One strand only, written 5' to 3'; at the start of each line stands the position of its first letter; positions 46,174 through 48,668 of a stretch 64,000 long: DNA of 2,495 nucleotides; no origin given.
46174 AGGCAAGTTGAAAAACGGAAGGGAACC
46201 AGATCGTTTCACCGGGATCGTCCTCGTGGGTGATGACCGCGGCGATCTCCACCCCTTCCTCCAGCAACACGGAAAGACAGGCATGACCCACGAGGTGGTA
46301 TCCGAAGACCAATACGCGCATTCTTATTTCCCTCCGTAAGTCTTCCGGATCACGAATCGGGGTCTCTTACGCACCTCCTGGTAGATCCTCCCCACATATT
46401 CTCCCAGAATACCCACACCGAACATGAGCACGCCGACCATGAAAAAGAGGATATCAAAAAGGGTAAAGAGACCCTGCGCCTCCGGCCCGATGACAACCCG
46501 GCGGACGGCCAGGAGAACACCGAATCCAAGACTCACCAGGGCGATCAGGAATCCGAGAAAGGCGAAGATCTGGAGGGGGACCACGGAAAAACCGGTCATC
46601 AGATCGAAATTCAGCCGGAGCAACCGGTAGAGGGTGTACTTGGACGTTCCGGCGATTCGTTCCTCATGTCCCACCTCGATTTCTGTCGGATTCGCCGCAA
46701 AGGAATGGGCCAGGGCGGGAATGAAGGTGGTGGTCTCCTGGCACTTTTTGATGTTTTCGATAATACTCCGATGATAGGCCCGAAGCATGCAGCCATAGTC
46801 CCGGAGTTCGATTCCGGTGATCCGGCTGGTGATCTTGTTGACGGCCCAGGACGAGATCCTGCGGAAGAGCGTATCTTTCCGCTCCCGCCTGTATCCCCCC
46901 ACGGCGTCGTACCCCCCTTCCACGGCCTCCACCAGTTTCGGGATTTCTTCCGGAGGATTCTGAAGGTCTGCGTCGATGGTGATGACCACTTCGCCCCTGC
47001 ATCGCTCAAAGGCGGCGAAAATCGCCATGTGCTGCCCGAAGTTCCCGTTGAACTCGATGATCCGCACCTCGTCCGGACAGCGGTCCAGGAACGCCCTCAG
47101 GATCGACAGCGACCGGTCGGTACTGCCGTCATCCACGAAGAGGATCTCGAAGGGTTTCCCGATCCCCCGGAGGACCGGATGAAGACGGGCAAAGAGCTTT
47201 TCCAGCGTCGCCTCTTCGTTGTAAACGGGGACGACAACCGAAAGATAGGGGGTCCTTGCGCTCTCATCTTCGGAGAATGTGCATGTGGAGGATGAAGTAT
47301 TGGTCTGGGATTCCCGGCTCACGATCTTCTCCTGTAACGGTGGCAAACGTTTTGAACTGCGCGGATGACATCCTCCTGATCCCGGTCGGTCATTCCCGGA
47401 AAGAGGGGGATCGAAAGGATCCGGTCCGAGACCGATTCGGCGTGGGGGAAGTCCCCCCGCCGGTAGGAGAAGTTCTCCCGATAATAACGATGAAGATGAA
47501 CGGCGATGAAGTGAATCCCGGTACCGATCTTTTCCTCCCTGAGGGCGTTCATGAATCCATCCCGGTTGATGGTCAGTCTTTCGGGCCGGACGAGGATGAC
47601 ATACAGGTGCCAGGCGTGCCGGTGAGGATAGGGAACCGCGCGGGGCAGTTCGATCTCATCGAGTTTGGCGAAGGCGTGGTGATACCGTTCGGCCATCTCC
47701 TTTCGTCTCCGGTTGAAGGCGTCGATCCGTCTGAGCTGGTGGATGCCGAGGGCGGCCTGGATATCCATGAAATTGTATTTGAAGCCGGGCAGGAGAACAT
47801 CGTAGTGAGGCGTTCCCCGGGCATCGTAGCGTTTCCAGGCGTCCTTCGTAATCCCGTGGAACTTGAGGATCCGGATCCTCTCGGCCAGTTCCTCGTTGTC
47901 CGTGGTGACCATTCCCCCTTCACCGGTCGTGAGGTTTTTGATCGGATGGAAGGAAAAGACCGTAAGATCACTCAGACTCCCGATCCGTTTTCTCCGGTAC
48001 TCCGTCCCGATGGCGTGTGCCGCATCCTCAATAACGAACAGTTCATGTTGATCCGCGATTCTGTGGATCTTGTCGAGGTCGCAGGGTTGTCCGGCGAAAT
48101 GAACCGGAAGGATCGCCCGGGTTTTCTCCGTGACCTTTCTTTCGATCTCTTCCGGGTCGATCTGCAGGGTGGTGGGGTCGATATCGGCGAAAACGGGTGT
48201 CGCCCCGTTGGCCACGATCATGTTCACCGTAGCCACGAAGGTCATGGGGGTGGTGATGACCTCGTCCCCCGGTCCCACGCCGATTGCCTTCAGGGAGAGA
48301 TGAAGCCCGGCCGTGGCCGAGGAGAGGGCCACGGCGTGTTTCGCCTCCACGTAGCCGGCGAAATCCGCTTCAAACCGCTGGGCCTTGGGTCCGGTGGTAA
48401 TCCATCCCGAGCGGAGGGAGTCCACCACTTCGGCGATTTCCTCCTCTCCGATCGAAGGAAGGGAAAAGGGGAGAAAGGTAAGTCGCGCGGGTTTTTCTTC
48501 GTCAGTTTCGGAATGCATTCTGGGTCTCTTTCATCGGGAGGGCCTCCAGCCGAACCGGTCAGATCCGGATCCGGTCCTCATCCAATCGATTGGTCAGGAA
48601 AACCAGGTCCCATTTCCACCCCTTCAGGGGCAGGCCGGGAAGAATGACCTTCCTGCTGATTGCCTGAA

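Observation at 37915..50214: Large co-directional lipid A/envelope glycosylation locus with a split ArnA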

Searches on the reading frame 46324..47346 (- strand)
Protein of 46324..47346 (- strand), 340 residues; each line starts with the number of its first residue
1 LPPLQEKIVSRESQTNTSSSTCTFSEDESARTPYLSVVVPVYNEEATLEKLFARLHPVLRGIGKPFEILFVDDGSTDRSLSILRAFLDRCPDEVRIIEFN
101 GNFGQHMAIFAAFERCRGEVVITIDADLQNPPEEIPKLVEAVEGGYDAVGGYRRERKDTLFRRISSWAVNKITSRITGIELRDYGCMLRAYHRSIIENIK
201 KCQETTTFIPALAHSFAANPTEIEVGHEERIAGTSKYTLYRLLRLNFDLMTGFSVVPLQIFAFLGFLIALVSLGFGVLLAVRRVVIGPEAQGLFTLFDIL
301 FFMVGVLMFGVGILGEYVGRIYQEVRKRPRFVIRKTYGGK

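Call 4: search_protein_families(library=pfam, proteins=[window:46324-47346:-], max_evalue=0.01)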
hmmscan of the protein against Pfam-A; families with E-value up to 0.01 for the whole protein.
window:46324-47346:- (340 aa): 4 families
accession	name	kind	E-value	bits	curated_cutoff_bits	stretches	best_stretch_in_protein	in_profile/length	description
PF00535.33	Glycos_transf_2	-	1.3e-31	110.2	23.3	1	36-198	1-166/168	Glycosyl transferase family 2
PF13641.12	Glyco_tranf_2_3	-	7.9e-08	33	27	1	34-155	2-125/230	Glycosyltransferase like family 2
PF10111.15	Glyco_tranf_2_2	-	0.00018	21.5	27.3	1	36-137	1-101/276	Glycosyltransferase like family 2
PF00335.26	Tetraspanin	-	0.0074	16.4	32.1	0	258-319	5-67/225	Tetraspanin family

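Call 6: search_protein_families(library=ncbifam, proteins=[window:46324-47346:-], max_evalue=0.001)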
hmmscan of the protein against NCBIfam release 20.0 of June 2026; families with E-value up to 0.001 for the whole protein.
window:46324-47346:- (340 aa): 19 families
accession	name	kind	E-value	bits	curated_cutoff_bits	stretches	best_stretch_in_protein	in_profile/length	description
NF007986.1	PRK10714.1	equivalog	9.8e-101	336.9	529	1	35-336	8-311/316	undecaprenyl-phosphate 4-deoxy-4-formamido-L-arabinose transferase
NF047588.1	GlcsyltransPgfSStrep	equivalog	4.9e-53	180.3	500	1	35-336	3-305/308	glycosyltransferase PgfS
NF041391.1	DPhHxTase_Halo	equivalog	6.3e-15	54.7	375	1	41-206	3-160/213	dolichyl-phosphate hexose transferase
NF007482.0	PRK10073.1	equivalog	4.8e-12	45.5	423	1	31-140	4-108/334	glycosyltransferase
TIGR03937.1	PgaC_IcaA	equivalog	5.6e-12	45.3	422.3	1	24-154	36-164/407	poly-beta-1,6-N-acetyl-D-glucosamine synthase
TIGR04182.1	glyco_TIGR04182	equivalog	1e-11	44.8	325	1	36-326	3-290/293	S-layer glycoprotein N-glycosyltransferase AglJ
TIGR04283.1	glyco_like_mftF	equivalog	2.6e-11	43.5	182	1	35-189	1-144/221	TIGR04283 family arsenosugar biosynthesis glycosyltransferase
NF041875.1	EPS_EpsD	equivalog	1.2e-09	38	370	1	35-135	1-97/325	exopolysaccharide biosynthesis glycosyltransferase EpsD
NF010496.0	PRK13915.1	equivalog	1.3e-09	37.5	262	1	31-139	29-139/307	glucosyl-3-phosphoglycerate synthase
TIGR04242.1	nodulat_NodC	equivalog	2.6e-09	36.6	550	1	17-143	32-157/395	chitooligosaccharide synthase NodC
TIGR03965.1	mycofact_glyco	equivalog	8.1e-09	34.9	280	1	29-132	70-169/467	mycofactocin biosynthesis glycosyltransferase MftF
TIGR03111.1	glyc2_xrt_Gpos1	hypoth_equivalog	1.3e-08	34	363.95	1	26-144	42-158/439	TIGR03111 family XrtG-associated glycosyltransferase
NF047683.1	TeichurnBiosyTuaG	equivalog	1.7e-07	31.2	400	1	32-139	5-108/252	teichuronic acid biosynthesis protein TuaG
NF058614.1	PPMAGASynPpgS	equivalog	1e-06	28.4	370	1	37-199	4-165/226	polyprenyl-phospho-N-acetylgalactosaminyl synthase PpgS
NF053739.1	GlytfEpsEBac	equivalog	2.1e-06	26.9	450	1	33-132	1-97/265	glycosyltransferase EpsE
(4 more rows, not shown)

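Call 65: search_solved_structures(query=window:46324-47322:-, max_evalue=0.00001)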
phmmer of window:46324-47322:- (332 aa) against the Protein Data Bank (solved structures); distinct sequences matched with E-value up to 0.00001: 15.
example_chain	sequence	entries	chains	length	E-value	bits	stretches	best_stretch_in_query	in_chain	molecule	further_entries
9bhc_C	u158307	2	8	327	2.1e-88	299.8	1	24-327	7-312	Undecaprenyl-phosphate 4-deoxy-4-formamido-L-arabinose transferase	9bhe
8vxh_A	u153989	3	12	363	2.2e-88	299.7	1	22-327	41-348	Undecaprenyl-phosphate 4-deoxy-4-formamido-L-arabinose transferase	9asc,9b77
9hwj_A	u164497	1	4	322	3.4e-86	292.5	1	27-327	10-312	Undecaprenyl-phosphate 4-deoxy-4-formamido-L-arabinose transferase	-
5ekp_C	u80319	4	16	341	4e-55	190.5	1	21-330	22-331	Uncharacterized glycosyltransferase sll0501 | Glycosyltransferase sll0501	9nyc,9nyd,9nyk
9nye_A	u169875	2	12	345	4.2e-55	190.4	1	21-330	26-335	Glycosyltransferase sll0501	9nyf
5eke_A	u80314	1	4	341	5.6e-55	190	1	21-330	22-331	Uncharacterized glycosyltransferase sll0501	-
5mlz_A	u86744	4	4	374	1.6e-20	76.7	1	24-147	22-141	Dolichol monophosphate mannose synthase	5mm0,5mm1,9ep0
7pdo_A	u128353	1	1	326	9.2e-09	38.1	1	11-149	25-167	Glucosyl-3-phosphoglycerate synthase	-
7p5l_A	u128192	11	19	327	9.2e-09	38.1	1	11-149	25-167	Glucosyl-3-phosphoglycerate synthase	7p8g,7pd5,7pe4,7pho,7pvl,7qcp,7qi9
4y6n_A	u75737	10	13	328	7e-08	35.2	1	15-134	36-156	Glucosyl-3-phosphoglycerate synthase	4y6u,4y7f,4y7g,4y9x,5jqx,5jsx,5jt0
3e25_A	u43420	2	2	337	7.4e-08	35.1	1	15-134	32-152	Putative uncharacterized protein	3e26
4ddz_A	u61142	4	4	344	7.8e-08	35.1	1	15-134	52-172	GLUCOSYL-3-PHOSPHOGLYCERATE SYNTHASE (GpgS) | Glucosyl-3-phosphoglycerate synthase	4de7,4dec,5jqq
6yv7_B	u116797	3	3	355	3.4e-06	29.7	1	24-126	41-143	Glycosyl transferase, family 2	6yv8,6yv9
6yv7_A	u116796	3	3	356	3.5e-06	29.7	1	24-126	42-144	Glycosyl transferase, family 2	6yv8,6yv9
3ckj_A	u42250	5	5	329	4.6e-06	29.2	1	15-133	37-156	Putative uncharacterized protein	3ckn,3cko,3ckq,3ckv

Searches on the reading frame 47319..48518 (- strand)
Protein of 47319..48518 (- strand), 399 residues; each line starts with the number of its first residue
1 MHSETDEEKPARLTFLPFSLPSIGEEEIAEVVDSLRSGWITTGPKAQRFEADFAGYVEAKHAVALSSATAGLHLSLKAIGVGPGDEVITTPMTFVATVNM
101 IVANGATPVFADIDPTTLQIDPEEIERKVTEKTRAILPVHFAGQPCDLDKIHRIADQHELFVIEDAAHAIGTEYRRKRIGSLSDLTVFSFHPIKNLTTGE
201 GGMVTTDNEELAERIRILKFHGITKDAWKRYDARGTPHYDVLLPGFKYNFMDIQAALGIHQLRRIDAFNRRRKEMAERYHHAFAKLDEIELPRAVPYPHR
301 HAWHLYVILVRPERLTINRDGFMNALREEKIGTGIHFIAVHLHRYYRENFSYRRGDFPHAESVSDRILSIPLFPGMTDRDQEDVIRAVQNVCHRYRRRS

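Call 4: search_protein_families(library=pfam, proteins=[window:47319-48518:-], max_evalue=0.01)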
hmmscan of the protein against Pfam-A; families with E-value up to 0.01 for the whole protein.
window:47319-48518:- (399 aa): 5 families
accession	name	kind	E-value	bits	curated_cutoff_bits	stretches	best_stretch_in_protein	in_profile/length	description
PF01041.23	DegT_DnrJ_EryC1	-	2.5e-141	471.5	19.8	1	22-389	2-360/360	DegT/DnrJ/EryC1/StrS aminotransferase family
PF00155.27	Aminotran_1_2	-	1.3e-06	28.3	19.7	1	51-171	49-191/361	Aminotransferase class I and II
PF01212.27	Beta_elim_lyase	-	0.00015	21.7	27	1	44-222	32-227/288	Beta-eliminating lyase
PF01053.26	Cys_Met_Meta_PP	-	0.00019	20.5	27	1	43-172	51-180/381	Cys/Met metabolism PLP-dependent enzyme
PF00266.25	Aminotran_5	-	0.0012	18.3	21.5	1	59-173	61-183/371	Aminotransferase class-V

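Call 6: search_protein_families(library=ncbifam, proteins=[window:47319-48518:-], max_evalue=0.001)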
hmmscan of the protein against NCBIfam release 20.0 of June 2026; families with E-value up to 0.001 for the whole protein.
window:47319-48518:- (399 aa): 27 families (the best 25 are shown)
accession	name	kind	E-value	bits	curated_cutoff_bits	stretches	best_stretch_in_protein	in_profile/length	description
NF008658.2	PRK11658.1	equivalog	1.3e-145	484.8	631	1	14-392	3-377/379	UDP-4-amino-4-deoxy-L-arabinose aminotransferase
TIGR03588.1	PseC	equivalog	2e-124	415.4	423.5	1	15-392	1-380/380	UDP-4-amino-4,6-dideoxy-N-acetyl-beta-L-altrosamine transaminase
NF008687.0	PRK11706.1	equivalog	2.3e-79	266.9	375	1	16-391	2-373/375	dTDP-4-amino-4,6-dideoxygalactose transaminase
TIGR04181.1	NHT_00031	hypoth_equivalog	3.5e-75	253.1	420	1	17-371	2-357/359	LegC family aminotransferase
TIGR02379.1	ECA_wecE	subfamily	1.1e-68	231.7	434.85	1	16-391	2-374/376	dTDP-4-amino-4,6-dideoxy-D-glucose transaminase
NF011936.0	PRK15407.1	equivalog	7.7e-65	219.3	423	1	17-393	38-437/440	lipopolysaccharide biosynthesis protein RfbH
TIGR04427.1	PLP_DesI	equivalog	2.6e-60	204.6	650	1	34-386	41-377/390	dTDP-4-dehydro-6-deoxyglucose aminotransferase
NF005816.0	PRK07682.1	equivalog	5.6e-10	38.4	620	1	62-169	93-206/390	aminotransferase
NF005305.0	PRK06836.1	equivalog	2.4e-08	33.6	376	1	47-137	86-175/396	pyridoxal phosphate-dependent aminotransferase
NF005817.0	PRK07683.1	equivalog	1.6e-07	30.4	575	1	59-166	89-201/387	aminotransferase A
NF004975.0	PRK06348.1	equivalog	2e-07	30.3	549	1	51-166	81-202/384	pyridoxal phosphate-dependent aminotransferase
NF009079.0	PRK12414.1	subfamily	3.8e-07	29.4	481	1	57-137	88-167/384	methionine aminotransferase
TIGR01977.1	am_tr_V_EF2568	hypoth_equivalog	2.6e-06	26.7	377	1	52-212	55-219/376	cysteine desulfurase family protein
NF004621.0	PRK05957.1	equivalog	2.7e-06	26.4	498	1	73-168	103-202/389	pyridoxal phosphate-dependent aminotransferase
NF041364.1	GntC_guanitoxin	equivalog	6.1e-06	25.4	415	1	48-167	49-175/356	guanitoxin biosynthesis PLP-dependent (S)-gamma-hydroxy-L-arginine cyclodehydratase GntC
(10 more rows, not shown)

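Call 81: search_solved_structures(query=window:47319-48518:-, max_evalue=1e-40)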
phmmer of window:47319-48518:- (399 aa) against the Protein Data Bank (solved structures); distinct sequences matched with E-value up to 1e-40: 44.
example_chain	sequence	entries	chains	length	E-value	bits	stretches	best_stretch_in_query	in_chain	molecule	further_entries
1mdo_A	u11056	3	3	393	8.4e-118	397.1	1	14-392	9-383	ArnB aminotransferase | UDP-4-amino-4-deoxy-L-arabinose--oxoglutarate aminotransferase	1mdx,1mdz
4oca_A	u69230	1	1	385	7.1e-117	394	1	14-391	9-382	UDP-4-amino-4-deoxy-L-arabinose--oxoglutarate aminotransferase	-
8sng_A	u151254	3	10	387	5.5e-113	381.2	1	14-391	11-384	UDP-4-amino-4-deoxy-L-arabinose--oxoglutarate aminotransferase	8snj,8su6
4lc3_A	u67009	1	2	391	1.2e-95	324.2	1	13-396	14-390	Putative UDP-4-amino-4-deoxy-l-arabinose--oxoglutarate aminotransferase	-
6ewj_A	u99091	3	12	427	2.2e-72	247.6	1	16-393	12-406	Putative capsular polysaccharide biosynthesis protein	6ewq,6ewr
7b0d_A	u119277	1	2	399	8e-70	239.1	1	26-390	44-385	Glutamine--scyllo-inositol transaminase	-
3bn1_A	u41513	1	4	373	4.2e-66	226.9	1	20-391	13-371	Perosamine synthetase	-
3dr7_A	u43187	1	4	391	4.5e-66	226.8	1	19-391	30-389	Putative perosamine synthetase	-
3dr4_A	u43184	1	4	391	3e-65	224.1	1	19-391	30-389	Putative perosamine synthetase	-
7b0m_AAA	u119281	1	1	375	9e-65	222.5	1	19-373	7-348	Sugar aminotransferase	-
3frk_A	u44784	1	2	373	9.7e-63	215.8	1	35-388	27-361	QdtB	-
5uid_A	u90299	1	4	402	2.7e-62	214.3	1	20-388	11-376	Aminotransferase TlmJ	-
2oga_A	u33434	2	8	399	1.6e-60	208.5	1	22-390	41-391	Transaminase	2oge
7kz3_A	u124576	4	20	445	4.5e-56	193.9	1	14-391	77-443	Aminotransferase class I/II-fold pyridoxal phosphate-dependent enzyme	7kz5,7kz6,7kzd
7l7x_AAA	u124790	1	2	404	2.2e-55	191.6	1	26-391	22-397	DegT/DnrJ/EryC1/StrS aminotransferase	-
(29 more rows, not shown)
